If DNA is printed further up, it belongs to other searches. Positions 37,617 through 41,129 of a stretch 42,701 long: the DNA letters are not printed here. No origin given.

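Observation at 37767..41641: Candidate two-gene defence module: nuclease-methyltransferase-TRD enzyme with an overlapping kinase-like partner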

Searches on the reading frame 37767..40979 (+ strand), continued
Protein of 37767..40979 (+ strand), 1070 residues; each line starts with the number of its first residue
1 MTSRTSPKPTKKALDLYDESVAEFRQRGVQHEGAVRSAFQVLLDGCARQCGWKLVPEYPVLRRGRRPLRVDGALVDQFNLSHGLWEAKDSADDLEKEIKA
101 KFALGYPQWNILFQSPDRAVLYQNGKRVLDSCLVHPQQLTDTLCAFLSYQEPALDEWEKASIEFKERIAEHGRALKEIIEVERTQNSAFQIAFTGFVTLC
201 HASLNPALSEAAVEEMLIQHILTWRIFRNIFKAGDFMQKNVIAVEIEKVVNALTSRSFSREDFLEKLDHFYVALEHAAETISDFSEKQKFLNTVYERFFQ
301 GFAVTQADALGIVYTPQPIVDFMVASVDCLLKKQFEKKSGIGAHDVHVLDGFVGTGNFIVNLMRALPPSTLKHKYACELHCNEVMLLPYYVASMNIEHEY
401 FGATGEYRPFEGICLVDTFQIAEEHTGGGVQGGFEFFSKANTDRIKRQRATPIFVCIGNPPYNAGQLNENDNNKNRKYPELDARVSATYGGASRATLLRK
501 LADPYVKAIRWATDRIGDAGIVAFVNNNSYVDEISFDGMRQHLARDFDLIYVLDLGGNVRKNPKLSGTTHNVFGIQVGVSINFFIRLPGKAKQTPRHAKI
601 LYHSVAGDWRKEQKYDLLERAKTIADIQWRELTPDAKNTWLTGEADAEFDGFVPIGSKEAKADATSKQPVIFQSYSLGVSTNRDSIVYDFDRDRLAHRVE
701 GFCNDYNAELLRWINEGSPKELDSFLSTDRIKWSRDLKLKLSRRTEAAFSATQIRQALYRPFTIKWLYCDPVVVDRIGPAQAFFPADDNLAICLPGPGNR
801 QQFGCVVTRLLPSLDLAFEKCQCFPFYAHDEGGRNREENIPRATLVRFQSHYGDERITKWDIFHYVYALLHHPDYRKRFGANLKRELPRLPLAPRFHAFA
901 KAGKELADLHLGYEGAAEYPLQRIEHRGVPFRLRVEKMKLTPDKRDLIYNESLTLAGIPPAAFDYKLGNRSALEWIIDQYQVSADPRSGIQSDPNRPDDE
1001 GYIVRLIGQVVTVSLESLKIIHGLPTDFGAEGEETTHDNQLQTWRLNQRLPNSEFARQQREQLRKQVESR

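Call 55: find_encoding_contigs(protein=P0092, flank=5000, max_places=2)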
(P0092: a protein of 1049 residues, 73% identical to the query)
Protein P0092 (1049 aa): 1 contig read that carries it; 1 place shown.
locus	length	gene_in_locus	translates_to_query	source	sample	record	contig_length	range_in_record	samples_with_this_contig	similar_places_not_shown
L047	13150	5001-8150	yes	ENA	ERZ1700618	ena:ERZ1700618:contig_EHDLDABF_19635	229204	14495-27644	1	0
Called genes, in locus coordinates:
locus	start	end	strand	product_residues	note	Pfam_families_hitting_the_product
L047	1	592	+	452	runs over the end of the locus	PF03466:LysR_substrate (faint), PF12849:PBP_like_2, PF13531:SBP_bac_11 (weak), PF12727:PBP_like, PF01451:LMWPc (weak)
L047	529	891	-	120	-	-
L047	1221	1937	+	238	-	PF00561:Abhydrolase_1, PF12697:Abhydrolase_6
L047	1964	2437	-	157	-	PF13548:DUF4126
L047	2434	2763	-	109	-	PF12680:SnoaL_2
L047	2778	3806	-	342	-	PF08240:ADH_N, PF00107:ADH_zinc_N, PF13602:ADH_zinc_N_2 (weak)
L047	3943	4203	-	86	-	PF05016:ParE_toxin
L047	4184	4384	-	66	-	-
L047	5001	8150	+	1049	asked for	PF22240:ISP_coupler, PF02384:N6_Mtase (weak), PF18135:Type_ISP_C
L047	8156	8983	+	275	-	PF18762:Kinase-PolyVal (weak)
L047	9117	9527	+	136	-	PF00106:adh_short, PF13561:adh_short_C2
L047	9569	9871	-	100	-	PF10387:DUF2442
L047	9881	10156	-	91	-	PF13711:DUF4160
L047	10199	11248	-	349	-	PF00873:ACR_tran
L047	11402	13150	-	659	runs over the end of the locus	PF00873:ACR_tran, PF03176:MMPL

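Call 56: find_encoding_contigs(protein=P0108, flank=5000, max_places=2)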
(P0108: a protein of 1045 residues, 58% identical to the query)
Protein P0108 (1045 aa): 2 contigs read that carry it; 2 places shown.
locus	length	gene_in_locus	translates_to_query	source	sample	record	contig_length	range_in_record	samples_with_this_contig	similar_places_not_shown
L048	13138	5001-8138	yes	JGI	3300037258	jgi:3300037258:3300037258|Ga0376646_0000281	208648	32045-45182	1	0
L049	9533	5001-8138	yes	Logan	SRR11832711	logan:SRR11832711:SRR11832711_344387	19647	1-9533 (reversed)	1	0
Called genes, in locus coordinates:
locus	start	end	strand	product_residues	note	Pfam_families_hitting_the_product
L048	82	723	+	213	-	PF00534:Glycos_transf_1, PF13692:Glyco_trans_1_4, PF13524:Glyco_trans_1_2 (weak)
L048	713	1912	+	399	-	PF13439:Glyco_transf_4 (weak), PF13579:Glyco_trans_4_4, PF20706:GT4-conflict, PF00534:Glycos_transf_1, PF13692:Glyco_trans_1_4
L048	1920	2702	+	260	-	PF01522:Polysacc_deac_1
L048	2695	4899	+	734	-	PF13524:Glyco_trans_1_2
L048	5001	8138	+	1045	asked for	PF22240:ISP_coupler, PF02384:N6_Mtase, PF07669:Eco57I (weak), PF18135:Type_ISP_C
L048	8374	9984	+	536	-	-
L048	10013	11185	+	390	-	PF13439:Glyco_transf_4, PF13579:Glyco_trans_4_4, PF20706:GT4-conflict, PF00534:Glycos_transf_1, PF13692:Glyco_trans_1_4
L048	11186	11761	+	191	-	PF00132:Hexapep (weak), PF14602:Hexapep_2 (weak)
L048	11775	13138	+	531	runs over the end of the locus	PF09721:Exosortase_EpsH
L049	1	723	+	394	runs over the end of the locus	PF00534:Glycos_transf_1, PF13692:Glyco_trans_1_4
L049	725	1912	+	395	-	PF13439:Glyco_transf_4 (weak), PF13579:Glyco_trans_4_4, PF20706:GT4-conflict, PF00534:Glycos_transf_1, PF13692:Glyco_trans_1_4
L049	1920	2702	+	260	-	PF01522:Polysacc_deac_1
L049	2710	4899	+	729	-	PF13524:Glyco_trans_1_2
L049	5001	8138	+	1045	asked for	PF22240:ISP_coupler, PF02384:N6_Mtase, PF07669:Eco57I (weak), PF18135:Type_ISP_C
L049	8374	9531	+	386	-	?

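Call 57: find_encoding_contigs(protein=P0137, flank=5000, max_places=2)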
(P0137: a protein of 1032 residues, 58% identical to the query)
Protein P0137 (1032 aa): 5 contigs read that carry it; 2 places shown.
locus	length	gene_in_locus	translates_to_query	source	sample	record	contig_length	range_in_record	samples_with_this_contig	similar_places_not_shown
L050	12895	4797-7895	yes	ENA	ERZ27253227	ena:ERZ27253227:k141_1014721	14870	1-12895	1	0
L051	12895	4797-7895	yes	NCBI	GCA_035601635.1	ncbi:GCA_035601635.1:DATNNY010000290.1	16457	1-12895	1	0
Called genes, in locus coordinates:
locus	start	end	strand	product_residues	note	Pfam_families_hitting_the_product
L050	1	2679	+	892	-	?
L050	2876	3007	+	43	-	-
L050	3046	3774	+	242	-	-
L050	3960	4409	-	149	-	PF01797:Y1_Tnp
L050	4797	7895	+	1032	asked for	PF22240:ISP_coupler, PF02384:N6_Mtase, PF18135:Type_ISP_C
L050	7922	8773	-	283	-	-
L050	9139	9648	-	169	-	-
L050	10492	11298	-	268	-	PF12697:Abhydrolase_6 (weak), PF00561:Abhydrolase_1, PF12146:Hydrolase_4, PF07859:Abhydrolase_3 (faint)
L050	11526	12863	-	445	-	PF07244:POTRA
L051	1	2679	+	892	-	PF02463:SMC_N, PF06470:SMC_hinge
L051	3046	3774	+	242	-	-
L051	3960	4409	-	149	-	PF01797:Y1_Tnp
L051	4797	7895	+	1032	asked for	PF22240:ISP_coupler, PF02384:N6_Mtase, PF18135:Type_ISP_C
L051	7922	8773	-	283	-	-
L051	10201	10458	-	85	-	-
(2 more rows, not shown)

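Call 65: search_protein_families(library=pfam, proteins=[L048:8374-9984:+, L050:7922-8773:-, L050:9139-9648:-, L047:8156-8983:+, L045:4425-5510:+], max_evalue=0.01)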
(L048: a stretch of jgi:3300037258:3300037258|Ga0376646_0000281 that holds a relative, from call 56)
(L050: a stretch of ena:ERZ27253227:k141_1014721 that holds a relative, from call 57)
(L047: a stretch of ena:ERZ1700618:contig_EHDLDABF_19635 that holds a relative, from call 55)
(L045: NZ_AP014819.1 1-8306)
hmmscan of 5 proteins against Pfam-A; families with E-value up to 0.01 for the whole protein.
L048:8374-9984:+ (536 aa): 0 families

L050:7922-8773:- (283 aa): 0 families

L050:9139-9648:- (169 aa): 0 families

L047:8156-8983:+ (275 aa): 1 family
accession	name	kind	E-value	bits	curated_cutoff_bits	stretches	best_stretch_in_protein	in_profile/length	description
PF18762.7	Kinase-PolyVal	-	5.2e-07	30.2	27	1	63-170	55-156/160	Serine/Threonine/Tyrosine Kinase found in polyvalent proteins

L045:4425-5510:+ (361 aa): 3 families
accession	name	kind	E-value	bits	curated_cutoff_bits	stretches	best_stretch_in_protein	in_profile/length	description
PF13784.11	Fic_N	-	6.6e-22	77.8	26.7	1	20-101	1-82/82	Fic/DOC family N-terminal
PF02661.23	Fic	-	2.6e-19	70.3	24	1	109-209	2-93/93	Fic/DOC family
PF21248.3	SoFic-like_C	-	1.5e-18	67.2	27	1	277-352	1-76/76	Protein adenylyltransferase SoFic-like, C-terminal domain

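Call 66: search_protein_families(library=padloc, proteins=[L048:8374-9984:+, L050:7922-8773:-, L047:8156-8983:+, L045:4425-5510:+], max_evalue=0.01)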
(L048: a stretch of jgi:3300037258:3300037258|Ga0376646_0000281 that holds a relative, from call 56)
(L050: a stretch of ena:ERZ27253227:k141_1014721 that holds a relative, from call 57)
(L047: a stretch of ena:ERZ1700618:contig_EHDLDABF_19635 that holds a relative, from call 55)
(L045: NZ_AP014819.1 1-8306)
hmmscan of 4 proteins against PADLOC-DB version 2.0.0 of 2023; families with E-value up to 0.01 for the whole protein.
L048:8374-9984:+ (536 aa): 0 families

L050:7922-8773:- (283 aa): 0 families

L047:8156-8983:+ (275 aa): 0 families

L045:4425-5510:+ (361 aa): 7 families
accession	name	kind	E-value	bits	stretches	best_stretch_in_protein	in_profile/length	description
PDLC03963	SoFic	-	7.2e-112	372.3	1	3-356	8-358/361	-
PDLC04836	PDC-S04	-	4.3e-15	53.6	1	102-242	82-214/244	-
PDLC04966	PDC-S24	-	8.7e-15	52.5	1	76-242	203-370/497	-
PDLC04840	PDC-S04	-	4e-13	47.6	1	63-238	25-197/227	-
PDLC04837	PDC-S04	-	1.8e-10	38.5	1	107-243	83-211/234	-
PDLC04839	PDC-S04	-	1.7e-09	35.7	1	153-241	98-187/205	-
PDLC04838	PDC-S04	-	1.5e-05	22.9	1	160-204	113-157/209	-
